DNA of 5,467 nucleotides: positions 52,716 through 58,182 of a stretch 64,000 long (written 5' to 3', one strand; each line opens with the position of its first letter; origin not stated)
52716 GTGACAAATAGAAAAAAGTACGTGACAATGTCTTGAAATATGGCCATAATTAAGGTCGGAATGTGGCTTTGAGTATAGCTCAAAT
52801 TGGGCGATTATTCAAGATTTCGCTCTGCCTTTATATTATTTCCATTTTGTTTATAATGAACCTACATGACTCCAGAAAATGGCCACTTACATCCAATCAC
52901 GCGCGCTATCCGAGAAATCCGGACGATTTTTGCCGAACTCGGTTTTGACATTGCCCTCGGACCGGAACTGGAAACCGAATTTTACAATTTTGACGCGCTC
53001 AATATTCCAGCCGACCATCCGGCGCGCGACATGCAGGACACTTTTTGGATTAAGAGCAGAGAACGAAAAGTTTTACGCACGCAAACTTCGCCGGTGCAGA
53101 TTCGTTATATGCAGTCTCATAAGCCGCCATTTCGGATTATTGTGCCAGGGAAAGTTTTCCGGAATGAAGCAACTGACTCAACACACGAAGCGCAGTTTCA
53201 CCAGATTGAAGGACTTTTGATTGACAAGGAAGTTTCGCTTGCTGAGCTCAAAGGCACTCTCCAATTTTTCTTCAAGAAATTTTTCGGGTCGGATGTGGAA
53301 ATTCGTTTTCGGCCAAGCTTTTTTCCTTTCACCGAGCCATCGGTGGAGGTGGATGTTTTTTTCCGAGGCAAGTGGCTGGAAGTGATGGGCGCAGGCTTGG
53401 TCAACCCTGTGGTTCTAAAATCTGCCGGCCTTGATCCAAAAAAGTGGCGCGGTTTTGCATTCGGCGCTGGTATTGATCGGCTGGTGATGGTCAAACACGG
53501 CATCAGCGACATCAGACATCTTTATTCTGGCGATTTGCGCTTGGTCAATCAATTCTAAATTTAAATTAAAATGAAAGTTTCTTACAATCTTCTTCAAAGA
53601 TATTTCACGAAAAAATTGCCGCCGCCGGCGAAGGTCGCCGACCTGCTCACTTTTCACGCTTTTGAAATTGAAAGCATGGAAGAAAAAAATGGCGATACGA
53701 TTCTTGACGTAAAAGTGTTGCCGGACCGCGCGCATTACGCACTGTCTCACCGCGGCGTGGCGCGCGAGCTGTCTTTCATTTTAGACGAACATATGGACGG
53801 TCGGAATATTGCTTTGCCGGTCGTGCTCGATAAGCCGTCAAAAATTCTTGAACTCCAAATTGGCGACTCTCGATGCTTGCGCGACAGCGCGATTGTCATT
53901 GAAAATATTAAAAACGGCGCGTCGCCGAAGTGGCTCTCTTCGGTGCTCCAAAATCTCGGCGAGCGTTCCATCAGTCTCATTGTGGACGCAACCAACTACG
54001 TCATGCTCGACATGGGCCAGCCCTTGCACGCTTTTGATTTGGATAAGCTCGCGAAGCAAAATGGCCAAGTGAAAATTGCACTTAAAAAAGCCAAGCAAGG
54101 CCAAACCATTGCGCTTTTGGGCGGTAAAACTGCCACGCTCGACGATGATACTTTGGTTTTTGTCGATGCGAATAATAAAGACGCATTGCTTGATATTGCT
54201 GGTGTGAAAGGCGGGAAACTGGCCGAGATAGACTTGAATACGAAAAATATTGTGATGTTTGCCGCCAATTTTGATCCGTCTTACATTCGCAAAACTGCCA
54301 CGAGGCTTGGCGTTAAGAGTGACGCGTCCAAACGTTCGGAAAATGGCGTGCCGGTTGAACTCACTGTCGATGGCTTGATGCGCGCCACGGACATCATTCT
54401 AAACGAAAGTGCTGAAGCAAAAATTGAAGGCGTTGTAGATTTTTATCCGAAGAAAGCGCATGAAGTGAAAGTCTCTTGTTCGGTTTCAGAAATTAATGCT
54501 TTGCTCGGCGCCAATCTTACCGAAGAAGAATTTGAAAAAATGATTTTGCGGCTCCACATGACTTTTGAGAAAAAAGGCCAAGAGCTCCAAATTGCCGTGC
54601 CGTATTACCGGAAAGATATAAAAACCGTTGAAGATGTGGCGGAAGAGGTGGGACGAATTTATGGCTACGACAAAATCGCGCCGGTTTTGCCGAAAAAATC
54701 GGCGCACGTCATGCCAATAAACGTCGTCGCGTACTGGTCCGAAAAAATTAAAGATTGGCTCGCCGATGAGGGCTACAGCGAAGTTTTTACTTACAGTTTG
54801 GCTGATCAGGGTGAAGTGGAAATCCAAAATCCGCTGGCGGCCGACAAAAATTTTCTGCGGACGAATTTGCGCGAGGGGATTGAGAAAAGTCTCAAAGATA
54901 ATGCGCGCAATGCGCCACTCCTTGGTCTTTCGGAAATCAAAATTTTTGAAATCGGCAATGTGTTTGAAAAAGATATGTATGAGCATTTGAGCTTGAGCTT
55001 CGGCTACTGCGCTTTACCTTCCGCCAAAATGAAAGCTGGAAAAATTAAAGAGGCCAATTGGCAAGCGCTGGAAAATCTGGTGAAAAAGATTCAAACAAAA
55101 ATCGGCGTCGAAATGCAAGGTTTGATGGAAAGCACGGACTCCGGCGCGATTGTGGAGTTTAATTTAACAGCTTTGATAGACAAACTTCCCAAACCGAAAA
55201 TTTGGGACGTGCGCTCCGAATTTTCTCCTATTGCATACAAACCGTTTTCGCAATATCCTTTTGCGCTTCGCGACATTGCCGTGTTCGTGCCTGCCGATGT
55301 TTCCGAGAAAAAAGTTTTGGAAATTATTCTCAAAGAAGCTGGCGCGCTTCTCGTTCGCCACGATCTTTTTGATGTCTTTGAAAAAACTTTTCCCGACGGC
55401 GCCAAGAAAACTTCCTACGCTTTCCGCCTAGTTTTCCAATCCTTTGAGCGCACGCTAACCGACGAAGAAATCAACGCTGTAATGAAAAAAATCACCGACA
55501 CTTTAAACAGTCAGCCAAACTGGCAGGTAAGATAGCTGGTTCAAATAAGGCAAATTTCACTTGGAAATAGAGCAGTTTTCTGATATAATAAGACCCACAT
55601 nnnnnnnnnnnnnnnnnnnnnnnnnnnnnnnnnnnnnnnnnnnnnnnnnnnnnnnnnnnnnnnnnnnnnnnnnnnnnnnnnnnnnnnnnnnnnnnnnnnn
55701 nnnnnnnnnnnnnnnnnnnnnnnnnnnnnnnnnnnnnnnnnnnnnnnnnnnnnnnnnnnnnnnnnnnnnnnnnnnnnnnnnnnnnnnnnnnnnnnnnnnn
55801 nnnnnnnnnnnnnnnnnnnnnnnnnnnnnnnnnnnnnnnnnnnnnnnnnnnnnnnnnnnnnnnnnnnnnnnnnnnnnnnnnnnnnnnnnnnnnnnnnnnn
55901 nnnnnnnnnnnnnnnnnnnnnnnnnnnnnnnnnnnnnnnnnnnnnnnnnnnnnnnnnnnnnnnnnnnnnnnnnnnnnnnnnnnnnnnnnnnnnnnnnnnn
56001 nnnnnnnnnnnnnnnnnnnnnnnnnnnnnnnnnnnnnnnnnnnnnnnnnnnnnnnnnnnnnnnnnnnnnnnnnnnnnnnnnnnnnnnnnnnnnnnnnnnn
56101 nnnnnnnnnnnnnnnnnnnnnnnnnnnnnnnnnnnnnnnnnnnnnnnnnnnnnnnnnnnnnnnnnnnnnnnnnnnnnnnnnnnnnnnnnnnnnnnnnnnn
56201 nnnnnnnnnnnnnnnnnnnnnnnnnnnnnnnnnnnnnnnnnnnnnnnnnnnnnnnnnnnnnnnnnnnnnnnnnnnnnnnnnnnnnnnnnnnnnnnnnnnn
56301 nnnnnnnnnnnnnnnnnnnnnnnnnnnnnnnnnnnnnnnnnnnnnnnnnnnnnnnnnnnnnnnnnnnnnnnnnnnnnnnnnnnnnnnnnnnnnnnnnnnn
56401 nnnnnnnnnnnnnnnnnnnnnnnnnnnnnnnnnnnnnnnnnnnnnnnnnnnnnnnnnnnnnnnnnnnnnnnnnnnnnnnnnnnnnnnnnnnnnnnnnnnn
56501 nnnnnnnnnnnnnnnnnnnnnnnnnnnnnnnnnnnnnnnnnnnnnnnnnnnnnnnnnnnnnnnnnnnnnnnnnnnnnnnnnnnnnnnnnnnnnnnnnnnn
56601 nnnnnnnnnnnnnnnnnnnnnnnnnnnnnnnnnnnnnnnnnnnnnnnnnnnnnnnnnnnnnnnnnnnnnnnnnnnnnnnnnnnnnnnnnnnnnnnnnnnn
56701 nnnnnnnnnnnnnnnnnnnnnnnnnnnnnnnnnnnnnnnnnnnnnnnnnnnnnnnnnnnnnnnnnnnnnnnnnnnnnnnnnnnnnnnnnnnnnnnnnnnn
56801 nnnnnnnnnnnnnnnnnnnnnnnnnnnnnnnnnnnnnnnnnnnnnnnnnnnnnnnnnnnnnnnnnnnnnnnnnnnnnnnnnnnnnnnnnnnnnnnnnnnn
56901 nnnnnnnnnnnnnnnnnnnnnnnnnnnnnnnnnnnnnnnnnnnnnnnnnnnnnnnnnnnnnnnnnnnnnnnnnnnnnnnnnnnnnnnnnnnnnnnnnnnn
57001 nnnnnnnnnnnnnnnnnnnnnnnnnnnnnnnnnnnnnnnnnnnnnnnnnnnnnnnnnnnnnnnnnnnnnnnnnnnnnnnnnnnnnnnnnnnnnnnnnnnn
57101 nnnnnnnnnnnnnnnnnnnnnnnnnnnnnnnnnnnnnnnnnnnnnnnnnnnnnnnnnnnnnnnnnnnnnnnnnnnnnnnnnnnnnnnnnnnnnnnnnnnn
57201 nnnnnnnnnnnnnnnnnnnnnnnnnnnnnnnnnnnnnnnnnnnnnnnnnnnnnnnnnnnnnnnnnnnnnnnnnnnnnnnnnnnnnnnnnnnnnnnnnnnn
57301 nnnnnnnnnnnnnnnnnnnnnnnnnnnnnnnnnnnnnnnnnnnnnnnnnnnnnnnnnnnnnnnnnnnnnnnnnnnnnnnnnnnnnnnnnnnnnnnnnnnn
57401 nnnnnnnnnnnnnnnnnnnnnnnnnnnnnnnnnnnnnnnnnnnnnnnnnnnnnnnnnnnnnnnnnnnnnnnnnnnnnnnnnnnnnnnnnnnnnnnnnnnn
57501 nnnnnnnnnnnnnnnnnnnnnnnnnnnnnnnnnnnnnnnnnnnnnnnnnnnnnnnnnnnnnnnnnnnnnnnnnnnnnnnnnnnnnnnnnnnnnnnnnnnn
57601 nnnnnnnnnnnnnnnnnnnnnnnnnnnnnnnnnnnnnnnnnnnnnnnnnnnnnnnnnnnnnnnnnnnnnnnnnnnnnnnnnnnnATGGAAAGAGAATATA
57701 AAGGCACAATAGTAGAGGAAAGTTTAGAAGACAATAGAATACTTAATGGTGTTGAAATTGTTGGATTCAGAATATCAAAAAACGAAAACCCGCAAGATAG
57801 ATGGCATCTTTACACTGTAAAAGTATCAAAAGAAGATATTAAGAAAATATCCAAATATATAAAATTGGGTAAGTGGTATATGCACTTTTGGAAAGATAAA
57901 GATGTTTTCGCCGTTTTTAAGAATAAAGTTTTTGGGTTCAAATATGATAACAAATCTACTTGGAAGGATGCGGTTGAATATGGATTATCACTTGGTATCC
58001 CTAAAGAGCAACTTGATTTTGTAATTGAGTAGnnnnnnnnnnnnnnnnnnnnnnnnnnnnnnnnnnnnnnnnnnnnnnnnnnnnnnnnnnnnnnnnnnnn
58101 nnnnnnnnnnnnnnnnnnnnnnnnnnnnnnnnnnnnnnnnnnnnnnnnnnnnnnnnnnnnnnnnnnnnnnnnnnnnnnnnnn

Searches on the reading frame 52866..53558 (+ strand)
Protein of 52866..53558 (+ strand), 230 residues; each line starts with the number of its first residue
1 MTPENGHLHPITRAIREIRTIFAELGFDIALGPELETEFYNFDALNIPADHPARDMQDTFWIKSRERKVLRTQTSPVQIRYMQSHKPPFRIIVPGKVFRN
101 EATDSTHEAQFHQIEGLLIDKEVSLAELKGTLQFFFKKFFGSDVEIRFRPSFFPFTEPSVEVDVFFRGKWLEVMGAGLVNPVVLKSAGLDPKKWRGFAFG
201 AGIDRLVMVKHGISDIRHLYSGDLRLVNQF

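Call 15: search_protein_families(library=pfam, proteins=[window:52866-53558:+], max_evalue=0.01)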
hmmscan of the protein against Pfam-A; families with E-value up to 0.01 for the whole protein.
window:52866-53558:+ (230 aa): 3 families
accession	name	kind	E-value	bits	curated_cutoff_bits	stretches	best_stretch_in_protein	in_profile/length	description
PF01409.25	tRNA-synt_2d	-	1.8e-98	329.4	19.8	1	4-230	12-246/246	tRNA synthetases class II core domain (F)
PF17759.6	tRNA_synthFbeta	-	2.5e-05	24.3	22.4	1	4-190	11-204/214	Phenylalanyl tRNA synthetase beta chain CLM domain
PF00152.25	tRNA-synt_2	-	0.0042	16.6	25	0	95-139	98-144/308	tRNA synthetases class II (D, K and N)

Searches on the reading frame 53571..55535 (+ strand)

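Call 15: search_protein_families(library=pfam, proteins=[window:53571-55535:+], max_evalue=0.01)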
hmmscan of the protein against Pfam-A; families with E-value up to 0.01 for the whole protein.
window:53571-55535:+ (654 aa): 5 families
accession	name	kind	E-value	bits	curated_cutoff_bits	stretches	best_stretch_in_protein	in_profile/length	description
PF03483.22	B3_4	-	8e-49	166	29.3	1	105-277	5-170/174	B3/4 domain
PF03147.19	FDX-ACB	-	3.2e-24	85.6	31.1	1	560-654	1-94/94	Ferredoxin-fold anticodon binding domain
PF03484.21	B5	-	1.5e-18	67.2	28.6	1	302-366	2-67/67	tRNA synthetase B5 domain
PF17759.6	tRNA_synthFbeta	-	9.7e-14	51.8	22.4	1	373-514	5-161/214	Phenylalanyl tRNA synthetase beta chain CLM domain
PF18593.6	CdiI_2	-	0.0073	17.5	26.7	0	283-338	22-77/91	CdiI immunity protein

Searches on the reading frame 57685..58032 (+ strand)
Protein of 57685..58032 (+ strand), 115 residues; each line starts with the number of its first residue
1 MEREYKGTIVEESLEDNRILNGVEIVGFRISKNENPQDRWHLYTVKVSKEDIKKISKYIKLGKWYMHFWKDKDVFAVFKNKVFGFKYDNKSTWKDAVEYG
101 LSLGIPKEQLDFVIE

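Call 15: search_protein_families(library=pfam, proteins=[window:57685-58032:+], max_evalue=0.01)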
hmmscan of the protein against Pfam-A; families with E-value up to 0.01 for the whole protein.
window:57685-58032:+ (115 aa): 0 families

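Call 16: find_encoding_contigs(protein=window:57685-58032:+, flank=3000, max_places=10)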
Protein window:57685-58032:+ (115 aa): 1 contig read that carries it; 1 place shown.
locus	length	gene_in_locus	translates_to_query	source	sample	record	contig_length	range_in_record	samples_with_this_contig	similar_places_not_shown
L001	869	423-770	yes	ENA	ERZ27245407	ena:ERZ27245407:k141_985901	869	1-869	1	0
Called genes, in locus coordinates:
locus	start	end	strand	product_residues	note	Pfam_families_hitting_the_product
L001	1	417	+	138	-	?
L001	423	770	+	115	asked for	-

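Call 38: find_homologous_proteins(query=window:57685-58032:+, max_evalue=0.001)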
Query window:57685-58032:+ (115 aa): 246 proteins with E <= 0.001 among 251 candidates; the best 120 are listed.
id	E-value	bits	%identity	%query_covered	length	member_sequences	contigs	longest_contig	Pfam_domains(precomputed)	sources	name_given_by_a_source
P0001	6.4e-71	254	100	100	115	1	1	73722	-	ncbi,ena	-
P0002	3.9e-55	203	79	100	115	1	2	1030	-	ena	-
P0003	2.6e-54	200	76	100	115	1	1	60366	-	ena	-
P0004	8.0e-54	199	79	98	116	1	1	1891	-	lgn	-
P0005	1.6e-52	194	74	99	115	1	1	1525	-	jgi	jgi:hypothetical protein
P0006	1.8e-52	194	73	100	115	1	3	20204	-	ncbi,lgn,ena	-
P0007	3.5e-52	193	76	100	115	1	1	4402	-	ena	-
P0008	4.0e-52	193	74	100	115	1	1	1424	-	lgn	-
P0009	4.3e-52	193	75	100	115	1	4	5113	-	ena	-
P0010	5.3e-52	193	73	100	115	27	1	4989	-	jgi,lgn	jgi:hypothetical protein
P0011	6.6e-52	192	73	100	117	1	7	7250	-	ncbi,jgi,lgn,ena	-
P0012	8.1e-52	192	70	100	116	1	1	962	-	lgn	-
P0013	1.2e-51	192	70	100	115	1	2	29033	-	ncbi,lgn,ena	ncbi:MAG: hypothetical protein WCO84_04440 [bacterium]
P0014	1.2e-51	192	74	99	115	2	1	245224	-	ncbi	-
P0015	1.6e-51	191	74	100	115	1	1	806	-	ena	-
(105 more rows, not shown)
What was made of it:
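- The small gene is AT-rich and widely distributed across phyla (call 38).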

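Call 39: find_encoding_contigs(protein=P0003, flank=4000, max_places=3)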
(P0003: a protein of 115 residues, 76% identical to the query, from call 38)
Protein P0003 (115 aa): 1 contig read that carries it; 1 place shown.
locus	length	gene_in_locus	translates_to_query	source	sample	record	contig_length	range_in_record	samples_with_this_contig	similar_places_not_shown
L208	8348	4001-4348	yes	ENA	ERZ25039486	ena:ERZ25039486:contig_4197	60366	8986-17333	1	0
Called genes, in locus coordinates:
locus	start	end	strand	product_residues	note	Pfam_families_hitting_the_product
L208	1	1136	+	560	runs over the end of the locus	PF01656:CbiA (faint), PF06418:CTP_synth_N, PF00117:GATase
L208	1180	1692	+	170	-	PF01936:NYN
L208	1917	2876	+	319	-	PF13651:EcoRI_methylase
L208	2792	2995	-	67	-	-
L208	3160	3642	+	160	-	-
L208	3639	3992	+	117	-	-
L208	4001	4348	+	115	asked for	-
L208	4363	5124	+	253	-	PF00795:CN_hydrolase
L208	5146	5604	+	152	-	PF04229:GrpB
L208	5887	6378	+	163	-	-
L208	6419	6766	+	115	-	-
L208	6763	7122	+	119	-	PF01863:YgjP-like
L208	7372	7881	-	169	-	PF01243:PNPOx_N, PF12900:Pyridox_ox_2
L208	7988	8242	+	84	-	PF02201:SWIB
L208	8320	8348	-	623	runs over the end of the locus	PF04041:Glyco_hydro_130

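Call 40: find_encoding_contigs(protein=P0014, flank=4000, max_places=3)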
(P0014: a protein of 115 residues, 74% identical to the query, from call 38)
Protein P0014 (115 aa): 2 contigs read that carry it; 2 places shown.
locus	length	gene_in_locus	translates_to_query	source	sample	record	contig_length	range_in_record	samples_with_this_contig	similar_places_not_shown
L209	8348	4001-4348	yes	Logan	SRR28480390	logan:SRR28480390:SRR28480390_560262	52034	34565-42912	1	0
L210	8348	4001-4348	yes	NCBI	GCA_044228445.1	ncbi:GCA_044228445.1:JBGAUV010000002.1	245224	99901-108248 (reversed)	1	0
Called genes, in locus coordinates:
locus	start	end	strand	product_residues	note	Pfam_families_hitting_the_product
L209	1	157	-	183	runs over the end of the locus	-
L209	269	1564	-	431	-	-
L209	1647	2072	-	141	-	PF00903:Glyoxalase, PF06983:3-dmu-9_3-mt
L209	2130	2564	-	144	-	PF08327:AHSA1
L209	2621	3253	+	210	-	PF00753:Lactamase_B (weak), PF13483:Lactamase_B_3, PF12706:Lactamase_B_2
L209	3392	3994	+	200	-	PF13238:AAA_18 (faint)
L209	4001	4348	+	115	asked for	-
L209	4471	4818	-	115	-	-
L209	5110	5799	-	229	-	-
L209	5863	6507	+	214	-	PF00657:Lipase_GDSL, PF13472:Lipase_GDSL_2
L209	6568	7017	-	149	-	-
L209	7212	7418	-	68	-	-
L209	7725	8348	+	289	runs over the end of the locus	PF01180:DHO_dh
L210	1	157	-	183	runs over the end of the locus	-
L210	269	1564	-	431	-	-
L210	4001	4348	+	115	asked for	-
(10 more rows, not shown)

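Call 41: find_encoding_contigs(protein=P0006, flank=4000, max_places=3)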
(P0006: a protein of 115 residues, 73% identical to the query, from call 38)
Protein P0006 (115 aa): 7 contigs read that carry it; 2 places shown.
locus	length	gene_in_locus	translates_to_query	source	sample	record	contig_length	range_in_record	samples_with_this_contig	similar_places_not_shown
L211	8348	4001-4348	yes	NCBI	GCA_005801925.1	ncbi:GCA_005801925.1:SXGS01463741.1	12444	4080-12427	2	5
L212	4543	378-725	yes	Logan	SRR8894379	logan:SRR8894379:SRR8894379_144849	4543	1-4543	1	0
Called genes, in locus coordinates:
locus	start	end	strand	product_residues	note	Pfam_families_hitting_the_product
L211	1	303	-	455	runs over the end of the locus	-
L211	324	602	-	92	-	PF18903:DUF5659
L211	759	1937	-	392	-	-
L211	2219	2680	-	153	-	PF03473:MOSC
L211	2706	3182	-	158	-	PF00293:NUDIX, PF14815:NUDIX_4 (weak)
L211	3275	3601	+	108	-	-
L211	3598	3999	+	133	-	PF00903:Glyoxalase (weak)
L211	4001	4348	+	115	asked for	-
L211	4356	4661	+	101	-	PF00293:NUDIX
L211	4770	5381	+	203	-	PF03848:TehB, PF08003:Methyltransf_9 (weak), PF13489:Methyltransf_23, PF05175:MTS (weak), PF13847:Methyltransf_31, PF08241:Methyltransf_11, PF08242:Methyltransf_12, PF13649:Methyltransf_25, +4 more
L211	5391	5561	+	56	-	-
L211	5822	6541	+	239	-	PF13176:TPR_7 (faint)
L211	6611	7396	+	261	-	PF13672:PP2C_2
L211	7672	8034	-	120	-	-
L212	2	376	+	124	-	?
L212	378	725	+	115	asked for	-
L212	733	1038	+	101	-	PF00293:NUDIX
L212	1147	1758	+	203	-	PF03848:TehB, PF08003:Methyltransf_9 (weak), PF13489:Methyltransf_23, PF05175:MTS (weak), PF13847:Methyltransf_31, PF08241:Methyltransf_11, PF08242:Methyltransf_12, PF13649:Methyltransf_25, +4 more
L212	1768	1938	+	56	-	-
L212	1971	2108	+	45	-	-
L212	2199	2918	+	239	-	PF13176:TPR_7 (faint)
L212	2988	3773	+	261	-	PF13672:PP2C_2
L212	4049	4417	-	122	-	-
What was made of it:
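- Homologues of the small gene sit in arrays with intergenic gaps of 8-15 nt, which is too short for attC sites (calls 39-41).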

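Call 85: search_protein_families(library=ncbifam, proteins=[window:57685-58032:+], max_evalue=0.01)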
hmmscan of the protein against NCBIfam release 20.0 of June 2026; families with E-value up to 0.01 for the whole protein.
window:57685-58032:+ (115 aa): 0 families

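Call 91: predict_structure(alignment_id=A3)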
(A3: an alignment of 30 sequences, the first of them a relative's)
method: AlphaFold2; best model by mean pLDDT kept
length: 115 residues; sequences in the alignment: 30
mean_pLDDT: 90.8   pTM: 0.79
mean pLDDT of the five models: 90.8, 90.5, 88.2, 83.1, 82.6
residues with pLDDT >= 90: 86; 70-90: 26; 50-70: 3; < 50: 0
segments of 3 or more residues with pLDDT < 50: none
pLDDT, mean of each block of 10 residues (from residue 1): 89 92 92 83 94 94 92 94 93 93 90 74
secondary structure, 60 per line:
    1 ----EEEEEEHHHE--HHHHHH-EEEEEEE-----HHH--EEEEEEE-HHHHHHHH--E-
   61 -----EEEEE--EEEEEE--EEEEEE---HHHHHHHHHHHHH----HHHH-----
elements in order: E5-10 H17-22 E24-30 E41-47 H49-56 E66-70 E73-78 E81-86 H90-102 H107-110

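Call 95: fold_search(model_id=the predicted structure, library=pdb)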
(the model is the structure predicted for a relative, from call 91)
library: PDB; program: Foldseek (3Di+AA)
matches with E <= 10: 698; with E <= 0.001: 0
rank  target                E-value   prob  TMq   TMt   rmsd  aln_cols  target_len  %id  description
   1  6bwq_B                5.2e-02  0.33  0.27  0.24  14.2       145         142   11  LarC2, the C-terminal domain of a cyclometallase involved in the synthesis of the NPN cofactor of lactate racemase, in (released 2018-06-20)
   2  6bwo_A                2.0e-01  0.14  0.26  0.23  14.8       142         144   10  LarC2, the C-terminal domain of a cyclometallase involved in the synthesis of the NPN cofactor of lactate racemase, ap (released 2018-06-20)
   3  9d2f_T                2.5e-01  0.18  0.21  0.06   9.5        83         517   16  3D structure and atomic model of RS3 of mouse respiratory cilia (released 2025-08-13)
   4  6y53_o                2.9e-01  0.23  0.31  0.25   8.4       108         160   15  human 17S U2 snRNP low resolution part (released 2020-06-17)
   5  6yc7_F                4.3e-01  0.16  0.26  0.30   6.7        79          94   11  Structure of adenylylated C. glutamicum GlnK (released 2021-03-24)
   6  3nrb_A                4.9e-01  0.15  0.23  0.11   6.7        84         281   12  Crystal structure of a formyltetrahydrofolate deformylase (purU, PP_1943) from PSEUDOMONAS PUTIDA KT2440 at 2.05 A res (released 2010-07-28)
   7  3nrb_C                5.2e-01  0.30  0.27  0.13   6.4        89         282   10  Crystal structure of a formyltetrahydrofolate deformylase (purU, PP_1943) from PSEUDOMONAS PUTIDA KT2440 at 2.05 A res (released 2010-07-28)
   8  6svm_A                5.2e-01  0.08  0.19  0.05  11.3        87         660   13  Crystal structure of human GFAT-1 in complex with Glucose-6-Phosphate, L-Glu, and UDP-GalNAc (released 2020-01-15)
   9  1ufl_B                5.5e-01  0.20  0.29  0.32   7.0        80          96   18  Crystal Structure of TT1020 from Thermus thermophilus HB8 (released 2003-11-30)
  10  5ypp_A                5.5e-01  0.10  0.23  0.27  12.1       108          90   14  Crystal structure of IlvN.Val-1a (released 2018-09-19)
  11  6vz8_G                5.8e-01  0.41  0.28  0.21   4.6        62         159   11  Arabidopsis thaliana acetohydroxyacid synthase complex with valine bound (released 2020-07-15)
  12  6r4e_A                5.8e-01  0.09  0.20  0.05  11.7        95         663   14  Crystal structure of human GFAT-1 in complex with Glucose-6-Phosphate and L-Glu (released 2020-01-15)
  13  8j07_g5               5.8e-01  0.09  0.21  0.01  12.7       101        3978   17  96nm repeat of human respiratory doublet microtubule and associated axonemal complexes (released 2023-07-26)
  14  8edi_A                5.8e-01  0.08  0.17  0.12  11.0        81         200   10  Structure of C. elegans UNC-5 IG 1+2 Domains bound to Heparin dp4 (released 2023-01-11)
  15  1v3r_C                6.2e-01  0.18  0.28  0.32   6.9        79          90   18  Crystal structure of TT1020 from Thermus thermophilus HB8 (released 2004-11-23)
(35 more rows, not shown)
